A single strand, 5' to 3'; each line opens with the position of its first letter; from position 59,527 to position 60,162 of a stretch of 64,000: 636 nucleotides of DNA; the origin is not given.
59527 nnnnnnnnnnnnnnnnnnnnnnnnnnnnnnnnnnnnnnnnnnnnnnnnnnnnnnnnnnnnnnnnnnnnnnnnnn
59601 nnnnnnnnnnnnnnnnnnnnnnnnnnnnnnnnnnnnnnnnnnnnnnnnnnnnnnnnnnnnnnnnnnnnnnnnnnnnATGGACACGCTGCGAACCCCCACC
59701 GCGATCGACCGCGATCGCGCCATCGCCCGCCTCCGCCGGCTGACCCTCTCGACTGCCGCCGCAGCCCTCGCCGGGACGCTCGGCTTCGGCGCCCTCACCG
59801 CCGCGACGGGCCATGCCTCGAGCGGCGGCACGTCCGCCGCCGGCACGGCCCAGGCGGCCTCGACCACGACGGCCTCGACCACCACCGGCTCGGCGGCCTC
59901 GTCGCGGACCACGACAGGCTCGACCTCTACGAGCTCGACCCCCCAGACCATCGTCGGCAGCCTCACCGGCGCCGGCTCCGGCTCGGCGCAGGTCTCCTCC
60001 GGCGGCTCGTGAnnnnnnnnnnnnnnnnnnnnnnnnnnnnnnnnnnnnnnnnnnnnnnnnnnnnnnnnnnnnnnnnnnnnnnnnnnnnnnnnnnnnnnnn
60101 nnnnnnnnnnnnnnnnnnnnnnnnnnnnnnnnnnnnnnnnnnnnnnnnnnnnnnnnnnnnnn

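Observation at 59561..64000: ApbE + ferric-reductase-TM + NuoF-like + ferredoxin module with two paralogous small S/T/G-rich membrane proteins sharing a conserved leader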

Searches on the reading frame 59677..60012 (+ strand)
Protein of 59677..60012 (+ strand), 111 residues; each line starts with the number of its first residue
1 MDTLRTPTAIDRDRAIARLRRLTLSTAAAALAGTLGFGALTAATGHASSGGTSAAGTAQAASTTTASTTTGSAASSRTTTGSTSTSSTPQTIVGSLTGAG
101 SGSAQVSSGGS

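Call 5: search_protein_families(library=pfam, proteins=[window:59677-60012:+], max_evalue=0.1)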
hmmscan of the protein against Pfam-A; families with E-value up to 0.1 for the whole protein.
window:59677-60012:+ (111 aa): 0 families

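Call 6: search_protein_families(library=ncbifam, proteins=[window:59677-60012:+], max_evalue=0.1)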
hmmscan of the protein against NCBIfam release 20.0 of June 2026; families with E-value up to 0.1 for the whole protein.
window:59677-60012:+ (111 aa): 0 families

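Call 9: find_homologous_proteins(query=window:59677-60012:+, max_evalue=0.01)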
Query window:59677-60012:+ (111 aa): 3 proteins with E <= 0.01 among 415 candidates.
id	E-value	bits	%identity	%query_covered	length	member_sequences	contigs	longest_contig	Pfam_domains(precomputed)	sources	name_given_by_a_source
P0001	1.9e-49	183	100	100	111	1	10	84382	-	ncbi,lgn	ncbi:MAG TPA: hypothetical protein VF763_10420 [Candidatus Limnocylindrales bacterium]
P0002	7.3e-3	34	48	54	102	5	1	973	-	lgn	-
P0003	8.5e-3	34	52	49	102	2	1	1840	-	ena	-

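Call 13: find_encoding_contigs(protein=P0003, flank=8000, max_places=4)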
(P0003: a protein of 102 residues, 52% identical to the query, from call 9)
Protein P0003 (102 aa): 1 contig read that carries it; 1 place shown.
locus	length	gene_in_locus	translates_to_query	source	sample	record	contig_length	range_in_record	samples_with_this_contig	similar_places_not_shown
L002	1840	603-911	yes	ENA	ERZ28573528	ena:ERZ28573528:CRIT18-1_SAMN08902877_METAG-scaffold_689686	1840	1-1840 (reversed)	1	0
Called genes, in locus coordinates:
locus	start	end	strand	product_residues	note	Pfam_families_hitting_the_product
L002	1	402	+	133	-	?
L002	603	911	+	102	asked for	-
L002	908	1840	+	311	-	?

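Call 15: find_encoding_contigs(protein=P0002, flank=8000, max_places=4)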
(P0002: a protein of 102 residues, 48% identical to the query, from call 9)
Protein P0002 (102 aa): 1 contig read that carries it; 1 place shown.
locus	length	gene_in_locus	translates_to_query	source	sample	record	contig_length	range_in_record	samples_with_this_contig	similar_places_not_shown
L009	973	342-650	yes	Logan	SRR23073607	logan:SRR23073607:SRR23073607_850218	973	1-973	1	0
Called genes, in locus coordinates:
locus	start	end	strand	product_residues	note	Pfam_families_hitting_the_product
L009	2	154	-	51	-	?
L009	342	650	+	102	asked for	-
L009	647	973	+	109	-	?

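Call 21: search_protein_families(library=pfam, proteins=[L002:908-1840:+, L009:647-973:+, L002:22-402:+], max_evalue=0.1)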
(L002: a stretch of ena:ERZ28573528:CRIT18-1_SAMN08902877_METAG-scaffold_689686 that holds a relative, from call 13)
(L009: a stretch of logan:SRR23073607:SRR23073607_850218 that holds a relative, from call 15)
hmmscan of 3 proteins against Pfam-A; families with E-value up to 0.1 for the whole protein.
L002:908-1840:+ (311 aa): 2 families
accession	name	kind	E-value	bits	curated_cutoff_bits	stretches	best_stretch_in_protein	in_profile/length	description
PF02424.20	ApbE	-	1.7e-49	169.2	25.6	1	12-288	1-257/266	ApbE family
PF19128.5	DUF5811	-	0.024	15.3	25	0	29-79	10-61/103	Family of unknown function (DUF5811)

L009:647-973:+ (109 aa): 2 families
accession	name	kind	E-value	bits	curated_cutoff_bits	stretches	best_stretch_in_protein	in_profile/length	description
PF02424.20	ApbE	-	6.3e-16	59.1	25.6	1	12-103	1-88/266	ApbE family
PF24278.2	HVO_0513_N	-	0.038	14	29.8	1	13-58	27-68/134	HVO_0513, N-terminal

L002:22-402:+ (126 aa): 0 families

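Call 26: search_protein_representatives(alignment_id=A2)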
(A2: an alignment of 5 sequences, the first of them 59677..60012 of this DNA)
Query: 5 sequences, 108 profile positions. Proteins with E-value up to 0.001 (for the whole library): 310; up to 1e-10: 56; up to 1e-30: 2. The best 150 are listed.
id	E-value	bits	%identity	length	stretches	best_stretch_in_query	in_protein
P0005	7.2e-40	152.0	-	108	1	1-108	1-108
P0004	1.3e-34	135.1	-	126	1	1-108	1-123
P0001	2.5e-30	121.4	-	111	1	1-108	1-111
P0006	1.6e-20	89.8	-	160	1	1-108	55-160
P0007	5.3e-18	81.7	-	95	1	1-108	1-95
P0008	1.0e-16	77.6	-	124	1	1-108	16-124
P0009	1.2e-16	77.3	-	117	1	1-108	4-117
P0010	2.0e-16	76.6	-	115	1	1-108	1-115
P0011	6.0e-16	75.1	-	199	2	12-108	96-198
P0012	8.6e-16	74.6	-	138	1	1-59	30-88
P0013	1.4e-15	73.9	-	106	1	1-108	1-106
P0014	8.5e-15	71.4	-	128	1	1-108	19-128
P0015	9.5e-15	71.2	-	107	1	1-108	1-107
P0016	1.3e-14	70.8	-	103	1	1-108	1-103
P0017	1.6e-14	70.5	-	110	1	3-108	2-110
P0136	8.0e-08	49.0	-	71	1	1-71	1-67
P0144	1.8e-07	47.9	-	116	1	11-108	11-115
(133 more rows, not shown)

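Call 35: find_related_loci(query=A4, collection=genome_contigs, flank=7000)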
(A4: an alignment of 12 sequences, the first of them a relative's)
Query A4 (106 aa) in genome_contigs; peptide patterns used: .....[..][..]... (x = any residue, [..] = any of these).
160 stretches matched a pattern; 12 encode a relative of the query (tblastn E <= 1e-3); 12 distinct loci.
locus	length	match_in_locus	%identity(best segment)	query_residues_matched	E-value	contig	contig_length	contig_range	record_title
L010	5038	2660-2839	62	1-56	1e-15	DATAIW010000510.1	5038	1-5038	MAG TPA_asm: Candidatus Limnocylindrales bacterium isolate SMAG_U6894 k141_259522, whole genome shotgun sequence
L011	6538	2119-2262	67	1-48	2e-15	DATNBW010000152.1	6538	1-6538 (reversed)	MAG TPA_asm: Verrucomicrobiia bacterium isolate SMAG_U11198 k141_3003046, whole genome shotgun sequence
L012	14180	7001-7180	54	1-61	7e-15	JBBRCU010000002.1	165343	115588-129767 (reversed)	MAG: Candidatus Limnocylindrales bacterium isolate Co_metawrap_2418 Cmw_2418_k141_8015048_length_165343_cov_28.9986, who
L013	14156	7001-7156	58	1-52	3e-14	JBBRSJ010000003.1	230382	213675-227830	MAG: Candidatus Limnocylindrales bacterium isolate La2_metabat2.049 La2_metabat2.049_K_1344585L230382_cov_65.9979, whole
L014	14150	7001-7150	60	1-50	4e-14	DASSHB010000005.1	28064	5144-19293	MAG TPA_asm: Candidatus Limnocylindrales bacterium isolate SMAG_U1048 k141_1420326, whole genome shotgun sequence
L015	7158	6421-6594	53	1-58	1e-13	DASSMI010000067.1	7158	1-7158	MAG TPA_asm: Candidatus Limnocylindrales bacterium isolate SMAG_U1194 k141_1407981, whole genome shotgun sequence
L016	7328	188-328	62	1-47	2e-13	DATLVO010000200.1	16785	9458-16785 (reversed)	MAG TPA_asm: Verrucomicrobiia bacterium isolate SMAG_U13194 k141_224120, whole genome shotgun sequence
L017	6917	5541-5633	90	1-31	3e-13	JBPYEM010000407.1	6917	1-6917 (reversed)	MAG: Candidatus Limnocylindrales bacterium isolate Bin.007.fastaField_pasture_P2 k127_620882, whole genome shotgun seque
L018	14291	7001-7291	40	1-84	1e-12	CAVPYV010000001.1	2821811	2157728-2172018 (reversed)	MAG: uncultured Chloroflexia bacterium isolate MFD04944.bin.2.33 genome assembly, contig: contig_12346, whole genome sho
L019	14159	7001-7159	55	6-58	2e-12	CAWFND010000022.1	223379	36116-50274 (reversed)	MAG: uncultured Chloroflexia bacterium isolate MFD03975.bin.3.589 genome assembly, contig: contig_98154, whole genome sh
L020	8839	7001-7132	73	5-48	1e-10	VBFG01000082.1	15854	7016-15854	MAG: Chloroflexi bacterium isolate CF_46 14_1009_16_30cm_scaffold_6716, whole genome shotgun sequence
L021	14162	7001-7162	61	5-58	8e-9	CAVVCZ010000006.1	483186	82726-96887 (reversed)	MAG: uncultured Chloroflexia bacterium isolate MFD02242.bin.1.368 genome assembly, contig: contig_320, whole genome shot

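Call 38: find_homologous_proteins(query=A3, max_evalue=0.001)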
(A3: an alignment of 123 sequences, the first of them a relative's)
Query A3 (123 sequences) (106 aa, profile of the alignment): 148 proteins with E <= 0.001 among 8000 candidates; the best 120 are listed.
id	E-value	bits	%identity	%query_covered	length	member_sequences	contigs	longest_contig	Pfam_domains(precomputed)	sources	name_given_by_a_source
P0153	4.3e-23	100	60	44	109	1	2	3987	-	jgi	jgi:hypothetical protein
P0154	7.2e-22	96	67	37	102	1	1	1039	-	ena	-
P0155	1.2e-21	95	57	44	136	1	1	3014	-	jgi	jgi:hypothetical protein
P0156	1.4e-21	95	38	81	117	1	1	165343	-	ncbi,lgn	-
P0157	2.1e-21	94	38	100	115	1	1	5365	-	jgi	jgi:hypothetical protein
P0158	3.3e-21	94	48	100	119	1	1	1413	-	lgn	-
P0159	4.1e-21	93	38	30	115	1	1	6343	-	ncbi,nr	ncbi:MAG TPA: hypothetical protein VHM48_10655 [Candidatus Limnocylindrales bacterium]|nr:hypothetic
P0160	4.2e-21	93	44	45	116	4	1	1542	-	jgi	jgi:hypothetical protein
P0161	4.6e-21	93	63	54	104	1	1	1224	-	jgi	jgi:hypothetical protein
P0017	5.6e-21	93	64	42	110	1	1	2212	-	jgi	jgi:hypothetical protein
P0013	7.4e-21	93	100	100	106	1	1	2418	-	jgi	jgi:hypothetical protein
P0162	9.0e-21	92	37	100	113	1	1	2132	-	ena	-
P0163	9.3e-21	92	71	26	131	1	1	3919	-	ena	-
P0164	9.7e-21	92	32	81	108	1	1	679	-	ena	-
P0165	1.1e-20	92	32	100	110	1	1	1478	-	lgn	-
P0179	4.6e-20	90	38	100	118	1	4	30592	-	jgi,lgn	jgi:hypothetical protein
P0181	5.3e-20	90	32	81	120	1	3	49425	-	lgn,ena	-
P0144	6.1e-20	90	37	100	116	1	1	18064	-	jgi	jgi:hypothetical protein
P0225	3.5e-17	81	44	45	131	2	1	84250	-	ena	-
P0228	6.0e-17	80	65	51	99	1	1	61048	-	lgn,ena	-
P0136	1.2e-15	76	47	30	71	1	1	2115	PF25587.2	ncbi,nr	ncbi:MAG TPA: hypothetical protein VK194_02075, partial [Candidatus Deferrimicrobium sp.]|nr:hypothe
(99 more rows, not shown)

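Call 39: find_encoding_contigs(protein=P0181, flank=8000, max_places=2)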
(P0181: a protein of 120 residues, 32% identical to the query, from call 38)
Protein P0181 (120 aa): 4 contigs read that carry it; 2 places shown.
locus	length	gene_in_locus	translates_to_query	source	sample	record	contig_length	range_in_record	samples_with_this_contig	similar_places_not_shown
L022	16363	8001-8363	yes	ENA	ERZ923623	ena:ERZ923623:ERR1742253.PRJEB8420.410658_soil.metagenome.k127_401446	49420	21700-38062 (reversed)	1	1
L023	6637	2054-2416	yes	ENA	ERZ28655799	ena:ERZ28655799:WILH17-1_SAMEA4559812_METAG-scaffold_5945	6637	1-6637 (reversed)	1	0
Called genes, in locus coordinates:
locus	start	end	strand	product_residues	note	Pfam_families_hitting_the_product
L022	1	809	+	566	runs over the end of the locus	PF01266:DAO (faint), PF01946:Thi4 (faint), PF13450:NAD_binding_8, PF01593:Amino_oxidase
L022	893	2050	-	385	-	PF08450:SGL (faint), PF10282:Lactonase (weak)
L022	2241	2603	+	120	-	-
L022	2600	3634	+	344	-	PF02424:ApbE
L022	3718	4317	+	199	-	PF01794:Ferric_reduct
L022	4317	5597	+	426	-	PF01512:Complex1_51K, PF10589:NADH_4Fe-4S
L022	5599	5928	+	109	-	PF13459:Fer4_15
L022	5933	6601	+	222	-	PF00072:Response_reg, PF00486:Trans_reg_C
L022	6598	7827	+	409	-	PF00512:HisKA, PF02518:HATPase_c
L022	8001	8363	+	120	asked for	-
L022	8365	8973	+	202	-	PF04138:GtrA_DPMS_TM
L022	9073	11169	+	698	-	PF13231:PMT_2, PF24878:YkcB_C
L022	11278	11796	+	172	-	PF04073:tRNA_edit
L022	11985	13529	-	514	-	PF00140:Sigma70_r1_2, PF04542:Sigma70_r2, PF04539:Sigma70_r3, PF04545:Sigma70_r4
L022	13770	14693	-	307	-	PF00296:Bac_luciferase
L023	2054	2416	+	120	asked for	-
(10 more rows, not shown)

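Call 40: find_encoding_contigs(protein=P0179, flank=8000, max_places=2)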
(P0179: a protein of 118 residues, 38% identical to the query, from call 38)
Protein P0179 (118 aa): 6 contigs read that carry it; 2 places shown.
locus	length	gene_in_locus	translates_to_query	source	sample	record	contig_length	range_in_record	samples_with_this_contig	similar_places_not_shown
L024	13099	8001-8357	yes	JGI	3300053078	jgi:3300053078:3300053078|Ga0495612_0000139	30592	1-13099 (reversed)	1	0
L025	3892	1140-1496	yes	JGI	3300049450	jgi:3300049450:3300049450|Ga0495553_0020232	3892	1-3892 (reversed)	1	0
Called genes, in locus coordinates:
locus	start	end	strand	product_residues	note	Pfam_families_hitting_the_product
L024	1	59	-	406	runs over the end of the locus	PF00583:Acetyltransf_1 (weak), PF13508:Acetyltransf_7 (weak), PF08445:FR47 (faint), PF00583:Acetyltransf_1, PF13673:Acetyltransf_10 (weak), PF13508:Acetyltransf_7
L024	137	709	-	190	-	-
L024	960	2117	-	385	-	PF10282:Lactonase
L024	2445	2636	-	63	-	-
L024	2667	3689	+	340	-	PF02424:ApbE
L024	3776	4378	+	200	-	PF01794:Ferric_reduct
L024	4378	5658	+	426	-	PF01512:Complex1_51K, PF10589:NADH_4Fe-4S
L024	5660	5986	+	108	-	PF13459:Fer4_15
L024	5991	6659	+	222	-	PF00072:Response_reg, PF00486:Trans_reg_C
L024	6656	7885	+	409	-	PF00512:HisKA, PF02518:HATPase_c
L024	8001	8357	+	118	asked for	-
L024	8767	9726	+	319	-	PF18917:LiaI-LiaF-like_TM1 (weak), PF22570:LiaF-TM (weak)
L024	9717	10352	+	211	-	-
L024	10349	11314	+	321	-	PF18917:LiaI-LiaF-like_TM1 (faint), PF22570:LiaF-TM (faint)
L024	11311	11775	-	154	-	PF10604:Polyketide_cyc2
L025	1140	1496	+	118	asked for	-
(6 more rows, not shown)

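Call 41: find_encoding_contigs(protein=P0144, flank=8000, max_places=2)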
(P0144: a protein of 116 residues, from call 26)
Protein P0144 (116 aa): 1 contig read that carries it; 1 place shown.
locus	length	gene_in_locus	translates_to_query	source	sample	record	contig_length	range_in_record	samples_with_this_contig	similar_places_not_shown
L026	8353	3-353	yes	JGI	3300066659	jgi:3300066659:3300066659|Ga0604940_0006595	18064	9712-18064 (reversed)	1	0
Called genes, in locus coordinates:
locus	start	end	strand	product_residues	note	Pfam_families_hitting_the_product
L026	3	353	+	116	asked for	?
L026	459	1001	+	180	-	PF04073:tRNA_edit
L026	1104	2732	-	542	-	PF00140:Sigma70_r1_2, PF04542:Sigma70_r2, PF04539:Sigma70_r3, PF04545:Sigma70_r4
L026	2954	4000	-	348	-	PF00990:GGDEF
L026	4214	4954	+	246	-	PF00027:cNMP_binding, PF13545:HTH_Crp_2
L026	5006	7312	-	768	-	PF00072:Response_reg, PF00989:PAS, PF08448:PAS_4 (faint), PF13188:PAS_8 (weak), PF13426:PAS_9 (weak), PF00512:HisKA, PF02518:HATPase_c, PF00072:Response_reg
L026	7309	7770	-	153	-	PF00072:Response_reg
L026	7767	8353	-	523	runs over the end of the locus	PF00989:PAS, PF08448:PAS_4, PF13426:PAS_9, PF00989:PAS, PF08448:PAS_4, PF13426:PAS_9, PF00512:HisKA, PF02518:HATPase_c, +3 more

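Call 55: find_encoding_contigs(protein=P0225, flank=9000, max_places=1)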
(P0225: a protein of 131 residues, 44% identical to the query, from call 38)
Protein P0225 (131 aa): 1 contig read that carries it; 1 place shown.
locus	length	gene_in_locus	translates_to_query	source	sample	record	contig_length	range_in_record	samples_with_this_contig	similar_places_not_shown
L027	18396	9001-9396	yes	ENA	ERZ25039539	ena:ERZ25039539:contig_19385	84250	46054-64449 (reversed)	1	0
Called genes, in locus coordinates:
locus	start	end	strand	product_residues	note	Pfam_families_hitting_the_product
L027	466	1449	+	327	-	-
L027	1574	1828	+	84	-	-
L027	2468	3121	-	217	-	-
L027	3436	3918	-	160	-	-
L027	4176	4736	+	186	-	PF02424:ApbE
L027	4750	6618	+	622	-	PF01794:Ferric_reduct (faint), PF01512:Complex1_51K, PF10589:NADH_4Fe-4S (faint)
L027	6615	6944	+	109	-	PF13459:Fer4_15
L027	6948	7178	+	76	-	PF00072:Response_reg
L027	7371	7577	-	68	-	-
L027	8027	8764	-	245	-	-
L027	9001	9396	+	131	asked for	-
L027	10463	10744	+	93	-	-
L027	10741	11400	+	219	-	-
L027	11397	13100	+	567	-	PF18917:LiaI-LiaF-like_TM1 (faint), PF04073:tRNA_edit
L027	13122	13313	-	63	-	PF04545:Sigma70_r4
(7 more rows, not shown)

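Call 56: find_encoding_contigs(protein=P0228, flank=9000, max_places=1)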
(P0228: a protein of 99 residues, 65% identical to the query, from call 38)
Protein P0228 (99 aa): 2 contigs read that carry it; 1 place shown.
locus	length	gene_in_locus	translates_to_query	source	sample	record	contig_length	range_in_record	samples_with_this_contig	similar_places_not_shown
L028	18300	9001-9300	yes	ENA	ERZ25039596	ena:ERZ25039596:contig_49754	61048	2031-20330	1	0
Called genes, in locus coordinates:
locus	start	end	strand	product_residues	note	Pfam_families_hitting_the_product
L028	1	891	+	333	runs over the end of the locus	-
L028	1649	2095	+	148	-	-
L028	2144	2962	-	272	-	-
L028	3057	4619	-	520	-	PF25179:LMF1_C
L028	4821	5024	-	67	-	PF06762:LMF1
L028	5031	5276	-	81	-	PF06762:LMF1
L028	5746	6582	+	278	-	-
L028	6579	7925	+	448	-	PF00067:p450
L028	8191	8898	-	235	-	PF10517:DM13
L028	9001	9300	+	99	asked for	-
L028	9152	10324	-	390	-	-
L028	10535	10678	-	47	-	-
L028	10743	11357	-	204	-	-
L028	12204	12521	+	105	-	PF13459:Fer4_15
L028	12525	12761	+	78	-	PF00072:Response_reg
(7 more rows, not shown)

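Call 68: search_protein_families(library=pfam, proteins=[P0136, P0181, P0144, P0013, P0002, window:59677-60012:+], max_evalue=10)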
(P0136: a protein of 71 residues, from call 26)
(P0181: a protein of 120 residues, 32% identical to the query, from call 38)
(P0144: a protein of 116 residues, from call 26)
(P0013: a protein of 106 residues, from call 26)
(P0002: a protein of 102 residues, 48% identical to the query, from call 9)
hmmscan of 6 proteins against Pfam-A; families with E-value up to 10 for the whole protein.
P0136 (71 aa): 2 families
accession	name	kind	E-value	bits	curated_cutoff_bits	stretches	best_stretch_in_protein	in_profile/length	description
PF25587.1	Rv2743c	-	2.4e-05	24.6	27.7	1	3-60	15-72/237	Rv2743c family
PF21415.2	SMK1_alpha_su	-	4.9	7.6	27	0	18-43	5-30/62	SMK1 alpha subunit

P0181 (120 aa): 1 family
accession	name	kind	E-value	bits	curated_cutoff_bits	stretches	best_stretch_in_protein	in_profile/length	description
PF25587.1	Rv2743c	-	0.0024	18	27.7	1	3-54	15-66/237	Rv2743c family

P0144 (116 aa): 2 families
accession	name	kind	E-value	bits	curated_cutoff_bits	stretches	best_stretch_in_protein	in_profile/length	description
PF25587.1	Rv2743c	-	0.0068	16.5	27.7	1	4-53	16-65/237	Rv2743c family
PF21415.2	SMK1_alpha_su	-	0.56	10.6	27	1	18-42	5-29/62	SMK1 alpha subunit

P0013 (106 aa): 1 family
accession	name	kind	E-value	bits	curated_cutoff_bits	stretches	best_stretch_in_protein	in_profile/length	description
PF25706.1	HCMV_UL116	-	0.048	13.3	30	1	56-103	26-73/336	Human cytomegalovirus UL116 protein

P0002 (102 aa): 1 family
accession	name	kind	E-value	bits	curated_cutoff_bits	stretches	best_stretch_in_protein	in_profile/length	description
PF01456.22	Mucin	-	1.7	9.1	34.7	1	52-99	55-103/143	Mucin-like glycoprotein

window:59677-60012:+ (111 aa): 1 family
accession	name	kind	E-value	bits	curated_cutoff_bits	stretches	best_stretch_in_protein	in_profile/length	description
PF21827.1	New_glue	-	0.64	10.2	31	1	37-88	17-68/94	New glue protein family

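Call 69: predict_structure(alignment_id=A6)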
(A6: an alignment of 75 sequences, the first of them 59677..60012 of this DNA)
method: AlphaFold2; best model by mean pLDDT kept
length: 111 residues; sequences in the alignment: 75
mean_pLDDT: 59.3   pTM: 0.34
mean pLDDT of the five models: 59.3, 57.4, 57.2, 56.2, 55.6
residues with pLDDT >= 90: 23; 70-90: 15; 50-70: 17; < 50: 56
segments of 3 or more residues with pLDDT < 50: 50-91, 94-105
pLDDT, mean of each block of 10 residues (from residue 1): 78 96 94 78 59 44 37 33 38 46 52 46
secondary structure, 60 per line:
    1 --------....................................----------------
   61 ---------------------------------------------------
elements in order: H9-44

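Call 79: search_protein_families(library=pfam, proteins=[L021:10924-11883:+, L021:11883-12515:+, L021:12512-13477:+, L014:13009-13518:+], max_evalue=0.01)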
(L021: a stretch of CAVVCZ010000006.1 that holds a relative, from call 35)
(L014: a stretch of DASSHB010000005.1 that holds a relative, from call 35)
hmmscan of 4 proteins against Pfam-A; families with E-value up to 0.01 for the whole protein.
L021:10924-11883:+ (319 aa): 3 families
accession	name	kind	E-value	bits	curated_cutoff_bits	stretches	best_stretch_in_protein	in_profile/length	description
PF22570.1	LiaF-TM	-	0.00023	22.4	27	1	12-96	1-87/98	LiaF transmembrane domain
PF13349.12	DUF4097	-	0.0019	18.1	22.9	1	166-236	64-132/247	Toastrack DUF4097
PF18917.5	LiaI-LiaF-like_TM1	-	0.0029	18.1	27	1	11-56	1-42/42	LiaI-LiaF-like transmembrane region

L021:11883-12515:+ (210 aa): 3 families
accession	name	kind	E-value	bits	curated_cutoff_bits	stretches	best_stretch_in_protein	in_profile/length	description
PF04024.17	PspC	-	1.4e-24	86.1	25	1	6-62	2-58/58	PspC domain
PF18917.5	LiaI-LiaF-like_TM1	-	8.6e-05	23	27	1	136-176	1-42/42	LiaI-LiaF-like transmembrane region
PF22570.1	LiaF-TM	-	0.0055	17.9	27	1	137-177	1-43/98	LiaF transmembrane domain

L021:12512-13477:+ (321 aa): 3 families
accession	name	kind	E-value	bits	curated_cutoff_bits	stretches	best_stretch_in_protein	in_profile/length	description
PF18917.5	LiaI-LiaF-like_TM1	-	4.6e-13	49.5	27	2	65-110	1-42/42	LiaI-LiaF-like transmembrane region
PF22570.1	LiaF-TM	-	5.4e-07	30.8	27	1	66-111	1-43/98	LiaF transmembrane domain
PF09922.15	LiaF-like_C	-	0.00072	19.9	29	1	224-317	15-114/114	Cell wall-active antibiotics response LiaF, C-terminal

L014:13009-13518:+ (169 aa): 1 family
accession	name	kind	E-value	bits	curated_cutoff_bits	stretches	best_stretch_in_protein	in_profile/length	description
PF04073.20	tRNA_edit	-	2.2e-20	73.4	25.5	1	29-142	2-113/123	Aminoacyl-tRNA editing domain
